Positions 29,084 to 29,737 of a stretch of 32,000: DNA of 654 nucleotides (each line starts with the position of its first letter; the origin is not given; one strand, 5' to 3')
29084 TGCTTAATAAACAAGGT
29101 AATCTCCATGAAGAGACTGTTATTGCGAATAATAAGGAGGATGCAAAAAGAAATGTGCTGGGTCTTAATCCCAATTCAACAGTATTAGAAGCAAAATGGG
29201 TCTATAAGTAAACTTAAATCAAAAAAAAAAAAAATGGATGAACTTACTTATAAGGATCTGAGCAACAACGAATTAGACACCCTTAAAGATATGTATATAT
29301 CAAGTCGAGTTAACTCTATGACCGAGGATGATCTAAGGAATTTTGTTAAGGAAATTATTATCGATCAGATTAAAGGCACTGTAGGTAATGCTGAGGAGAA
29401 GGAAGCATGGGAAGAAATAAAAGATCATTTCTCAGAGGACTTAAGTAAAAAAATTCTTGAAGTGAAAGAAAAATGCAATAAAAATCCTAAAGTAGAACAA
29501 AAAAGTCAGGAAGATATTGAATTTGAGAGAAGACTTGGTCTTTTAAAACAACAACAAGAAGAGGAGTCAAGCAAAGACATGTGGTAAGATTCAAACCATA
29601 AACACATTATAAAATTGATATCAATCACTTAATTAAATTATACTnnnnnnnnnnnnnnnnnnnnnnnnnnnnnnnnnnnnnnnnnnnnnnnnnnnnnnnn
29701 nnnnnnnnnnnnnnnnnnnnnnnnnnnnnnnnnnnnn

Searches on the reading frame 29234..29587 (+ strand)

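Call 62: search_protein_families(library=phrogs, proteins=[window:29234-29587:+], max_evalue=0.01)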
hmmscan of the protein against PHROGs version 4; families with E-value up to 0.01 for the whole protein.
window:29234-29587:+ (117 aa): 2 families
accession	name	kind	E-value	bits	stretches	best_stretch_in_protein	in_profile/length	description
phrog_1352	-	unknown function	0.00011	23.7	1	11-77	6-69/72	-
phrog_10185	-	unknown function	0.0038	18.4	1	15-65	13-59/130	-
